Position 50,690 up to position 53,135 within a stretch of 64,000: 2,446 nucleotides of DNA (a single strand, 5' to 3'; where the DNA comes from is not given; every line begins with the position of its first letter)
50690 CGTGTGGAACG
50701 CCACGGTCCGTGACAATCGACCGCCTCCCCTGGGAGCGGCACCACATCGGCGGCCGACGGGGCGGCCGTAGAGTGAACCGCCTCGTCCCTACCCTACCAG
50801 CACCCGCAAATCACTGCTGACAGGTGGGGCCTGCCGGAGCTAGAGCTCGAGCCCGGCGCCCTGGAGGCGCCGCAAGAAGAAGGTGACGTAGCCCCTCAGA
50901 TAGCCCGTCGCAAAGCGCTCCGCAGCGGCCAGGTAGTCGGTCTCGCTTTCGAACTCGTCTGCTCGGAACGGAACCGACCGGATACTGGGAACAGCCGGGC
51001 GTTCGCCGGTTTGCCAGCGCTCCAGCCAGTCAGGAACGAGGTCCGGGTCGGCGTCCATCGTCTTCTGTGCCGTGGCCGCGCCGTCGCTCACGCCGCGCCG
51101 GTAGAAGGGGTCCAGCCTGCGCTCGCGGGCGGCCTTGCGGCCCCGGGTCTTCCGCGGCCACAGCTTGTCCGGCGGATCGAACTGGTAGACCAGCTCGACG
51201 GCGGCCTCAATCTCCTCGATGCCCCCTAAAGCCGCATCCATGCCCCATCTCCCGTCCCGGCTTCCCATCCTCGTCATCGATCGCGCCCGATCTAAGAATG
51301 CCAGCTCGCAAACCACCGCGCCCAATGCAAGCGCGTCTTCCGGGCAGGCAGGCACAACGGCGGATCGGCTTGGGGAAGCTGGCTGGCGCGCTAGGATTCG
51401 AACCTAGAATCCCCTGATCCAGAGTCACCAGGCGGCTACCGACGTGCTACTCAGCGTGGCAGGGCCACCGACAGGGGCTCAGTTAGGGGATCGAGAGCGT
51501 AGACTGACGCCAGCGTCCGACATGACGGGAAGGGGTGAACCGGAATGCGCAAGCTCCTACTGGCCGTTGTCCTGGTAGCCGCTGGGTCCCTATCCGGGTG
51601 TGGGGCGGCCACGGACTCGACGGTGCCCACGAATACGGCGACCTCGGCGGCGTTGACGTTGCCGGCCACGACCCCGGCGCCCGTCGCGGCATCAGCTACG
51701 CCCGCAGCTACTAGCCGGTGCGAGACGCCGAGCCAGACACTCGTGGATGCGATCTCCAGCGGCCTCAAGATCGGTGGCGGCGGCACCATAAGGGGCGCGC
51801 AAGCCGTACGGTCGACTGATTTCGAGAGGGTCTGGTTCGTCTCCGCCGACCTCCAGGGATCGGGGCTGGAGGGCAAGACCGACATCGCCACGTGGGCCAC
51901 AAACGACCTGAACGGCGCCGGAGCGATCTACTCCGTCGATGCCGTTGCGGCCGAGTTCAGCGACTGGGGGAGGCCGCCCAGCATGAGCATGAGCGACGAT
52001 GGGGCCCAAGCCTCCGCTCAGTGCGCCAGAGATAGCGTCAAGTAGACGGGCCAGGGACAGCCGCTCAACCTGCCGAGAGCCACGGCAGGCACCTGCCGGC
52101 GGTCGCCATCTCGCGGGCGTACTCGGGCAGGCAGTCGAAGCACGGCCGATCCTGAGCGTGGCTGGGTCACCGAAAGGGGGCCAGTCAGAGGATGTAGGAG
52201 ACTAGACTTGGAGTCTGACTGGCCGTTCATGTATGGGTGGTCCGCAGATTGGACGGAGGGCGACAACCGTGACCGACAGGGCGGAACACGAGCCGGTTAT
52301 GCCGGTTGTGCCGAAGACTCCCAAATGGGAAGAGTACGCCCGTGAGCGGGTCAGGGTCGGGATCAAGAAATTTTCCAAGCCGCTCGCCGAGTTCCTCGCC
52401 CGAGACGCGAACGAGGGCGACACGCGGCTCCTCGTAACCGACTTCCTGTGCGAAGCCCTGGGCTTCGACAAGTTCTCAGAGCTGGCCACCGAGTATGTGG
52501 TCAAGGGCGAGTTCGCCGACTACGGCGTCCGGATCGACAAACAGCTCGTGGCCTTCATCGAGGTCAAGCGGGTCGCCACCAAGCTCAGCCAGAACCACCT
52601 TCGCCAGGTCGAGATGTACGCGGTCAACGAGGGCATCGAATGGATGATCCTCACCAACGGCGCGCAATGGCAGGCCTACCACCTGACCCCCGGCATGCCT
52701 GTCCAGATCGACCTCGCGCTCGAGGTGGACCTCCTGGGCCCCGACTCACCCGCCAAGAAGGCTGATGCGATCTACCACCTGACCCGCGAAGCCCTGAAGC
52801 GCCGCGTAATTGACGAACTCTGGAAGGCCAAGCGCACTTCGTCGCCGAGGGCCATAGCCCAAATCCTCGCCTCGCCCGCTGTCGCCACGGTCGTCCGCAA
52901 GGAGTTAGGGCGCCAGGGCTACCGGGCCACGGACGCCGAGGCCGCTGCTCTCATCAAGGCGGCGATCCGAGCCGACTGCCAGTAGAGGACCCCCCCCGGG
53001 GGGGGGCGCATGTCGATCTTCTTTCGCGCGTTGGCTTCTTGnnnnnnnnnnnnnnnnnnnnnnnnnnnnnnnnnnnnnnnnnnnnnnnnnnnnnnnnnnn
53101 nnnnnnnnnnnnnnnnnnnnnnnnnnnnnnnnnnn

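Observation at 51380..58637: Small integrative element at tRNA-Gln carrying only uncharacterised cargo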

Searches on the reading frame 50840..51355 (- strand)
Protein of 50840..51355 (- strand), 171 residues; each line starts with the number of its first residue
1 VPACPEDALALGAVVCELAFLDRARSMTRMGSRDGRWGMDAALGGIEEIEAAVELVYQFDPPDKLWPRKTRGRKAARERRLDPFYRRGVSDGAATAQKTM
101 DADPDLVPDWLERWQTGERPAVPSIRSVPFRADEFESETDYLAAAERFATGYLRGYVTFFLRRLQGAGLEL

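Call 37: search_protein_families(library=pfam, proteins=[window:50840-51355:-], max_evalue=1)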
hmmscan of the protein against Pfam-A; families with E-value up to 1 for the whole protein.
window:50840-51355:- (171 aa): 0 families

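Call 80: find_encoding_contigs(protein=window:50840-51355:-, flank=10000, max_places=6)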
Protein window:50840-51355:- (171 aa): no gene with exactly this product is on record in the collection.

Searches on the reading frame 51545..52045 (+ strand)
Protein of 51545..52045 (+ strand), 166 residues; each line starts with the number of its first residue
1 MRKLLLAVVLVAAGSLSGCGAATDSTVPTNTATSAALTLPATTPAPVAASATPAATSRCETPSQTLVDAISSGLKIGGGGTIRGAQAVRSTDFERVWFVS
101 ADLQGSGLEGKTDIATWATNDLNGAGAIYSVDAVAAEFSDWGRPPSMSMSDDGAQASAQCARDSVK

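Call 5: search_protein_families(library=pfam, proteins=[window:51545-52045:+], max_evalue=0.1)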
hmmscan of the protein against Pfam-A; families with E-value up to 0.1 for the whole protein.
window:51545-52045:+ (166 aa): 1 family
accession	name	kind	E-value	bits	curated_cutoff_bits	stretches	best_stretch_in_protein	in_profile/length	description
PF25706.1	HCMV_UL116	-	0.038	13.6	30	1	15-134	34-149/336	Human cytomegalovirus UL116 protein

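Call 7: search_protein_families(library=phrogs, proteins=[window:51545-52045:+], max_evalue=0.1)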
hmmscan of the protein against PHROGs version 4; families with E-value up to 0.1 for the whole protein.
window:51545-52045:+ (166 aa): 1 family
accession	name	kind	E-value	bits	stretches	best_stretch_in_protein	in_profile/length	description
phrog_11528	-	unknown function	0.086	12.9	1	43-113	147-216/322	-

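Call 8: search_protein_families(library=padloc, proteins=[window:51545-52045:+], max_evalue=0.1)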
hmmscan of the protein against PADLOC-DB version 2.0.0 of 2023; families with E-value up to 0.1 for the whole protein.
window:51545-52045:+ (166 aa): 0 families

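Call 9: search_protein_families(library=ncbifam, proteins=[window:51545-52045:+], max_evalue=0.1)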
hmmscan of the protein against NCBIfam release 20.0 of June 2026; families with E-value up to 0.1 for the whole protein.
window:51545-52045:+ (166 aa): 2 families
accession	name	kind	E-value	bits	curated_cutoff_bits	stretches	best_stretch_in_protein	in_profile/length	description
NF052551.1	EnvBioLpgNMYCTU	equivalog_domain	0.031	13.6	250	1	1-70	1-64/227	envelope biogenesis lipoprotein LpqN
NF003400.0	PRK04654.1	equivalog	0.033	14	211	1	19-70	121-167/214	sec-independent translocase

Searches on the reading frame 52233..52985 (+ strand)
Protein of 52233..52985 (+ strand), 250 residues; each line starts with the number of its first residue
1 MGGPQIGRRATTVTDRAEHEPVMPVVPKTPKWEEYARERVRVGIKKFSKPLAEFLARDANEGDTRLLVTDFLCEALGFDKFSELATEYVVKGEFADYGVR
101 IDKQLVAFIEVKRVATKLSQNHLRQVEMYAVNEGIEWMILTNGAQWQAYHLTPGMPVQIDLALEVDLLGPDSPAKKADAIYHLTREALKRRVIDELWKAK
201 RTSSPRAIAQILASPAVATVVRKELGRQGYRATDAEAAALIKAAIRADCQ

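Call 5: search_protein_families(library=pfam, proteins=[window:52233-52985:+], max_evalue=0.1)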
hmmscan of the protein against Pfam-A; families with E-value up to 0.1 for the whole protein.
window:52233-52985:+ (250 aa): 4 families
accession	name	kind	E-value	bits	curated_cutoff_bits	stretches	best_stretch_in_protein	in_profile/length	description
PF13588.12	HSDR_N_2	-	1.5e-06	28.7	25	1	65-151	6-96/110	Type I restriction enzyme R protein N terminus (HSDR_N)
PF04313.20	HSDR_N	-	0.001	19.4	25.1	1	91-152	124-193/198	Type I restriction enzyme R protein N terminus (HSDR_N)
PF20464.3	MmeI_N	-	0.018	15.8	27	1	56-154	14-126/181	MmeI, N-terminal domain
PF18006.6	SepRS_C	-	0.057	13.9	26.9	0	26-44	13-31/31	O-phosphoseryl-tRNA synthetase C-terminal domain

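Call 7: search_protein_families(library=phrogs, proteins=[window:52233-52985:+], max_evalue=0.1)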
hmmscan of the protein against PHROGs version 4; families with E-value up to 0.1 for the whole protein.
window:52233-52985:+ (250 aa): 5 families
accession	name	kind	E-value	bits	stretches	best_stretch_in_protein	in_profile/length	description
phrog_17239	-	unknown function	7.7e-53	180.5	1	33-242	5-217/259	-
phrog_4225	-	DNA, RNA and nucleotide metabolism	1.1e-07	32.3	1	60-149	24-119/357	endonuclease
phrog_14719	-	unknown function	4.4e-06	26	1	48-148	15-137/833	-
phrog_16694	-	unknown function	0.012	14.5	1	82-150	136-203/1010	-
phrog_32190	-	unknown function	0.073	14.3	0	204-246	38-75/78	-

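Call 8: search_protein_families(library=padloc, proteins=[window:52233-52985:+], max_evalue=0.1)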
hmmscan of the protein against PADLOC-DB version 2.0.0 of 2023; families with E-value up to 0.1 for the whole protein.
window:52233-52985:+ (250 aa): 2 families
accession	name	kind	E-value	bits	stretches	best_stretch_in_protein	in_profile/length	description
PDLC03604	REase_MTase_IIG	-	0.00027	17.1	1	95-198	80-187/1011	Type IIG restriction enzyme-methyltransferase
PDLC03797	RTasPDDEXK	-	0.039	11.7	1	108-133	145-170/226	DRT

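Call 9: search_protein_families(library=ncbifam, proteins=[window:52233-52985:+], max_evalue=0.1)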
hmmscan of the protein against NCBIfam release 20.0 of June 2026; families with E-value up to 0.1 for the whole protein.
window:52233-52985:+ (250 aa): 1 family
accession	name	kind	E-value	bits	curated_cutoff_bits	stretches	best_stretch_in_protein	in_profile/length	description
NF008521.0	PRK11448.1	equivalog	0.0015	16.6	729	1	86-148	273-335/1123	type I restriction-modification system endonuclease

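Call 78: list_cluster_members(proteins=[P0014, P0002, window:52233-52985:+, window:57528-58541:-, window:58761-59681:+])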
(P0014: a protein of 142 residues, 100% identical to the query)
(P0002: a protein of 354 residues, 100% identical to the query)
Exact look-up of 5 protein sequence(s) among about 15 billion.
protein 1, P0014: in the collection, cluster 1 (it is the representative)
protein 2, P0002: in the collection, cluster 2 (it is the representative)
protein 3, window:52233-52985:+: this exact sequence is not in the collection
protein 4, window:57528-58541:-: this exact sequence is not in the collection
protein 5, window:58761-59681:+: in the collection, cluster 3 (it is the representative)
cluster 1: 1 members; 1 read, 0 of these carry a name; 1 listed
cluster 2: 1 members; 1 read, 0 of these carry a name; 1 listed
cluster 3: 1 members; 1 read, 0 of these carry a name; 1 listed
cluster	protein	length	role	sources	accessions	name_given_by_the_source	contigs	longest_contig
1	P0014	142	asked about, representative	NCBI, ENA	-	-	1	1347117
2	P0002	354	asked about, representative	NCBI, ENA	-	-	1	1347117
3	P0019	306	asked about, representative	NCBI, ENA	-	-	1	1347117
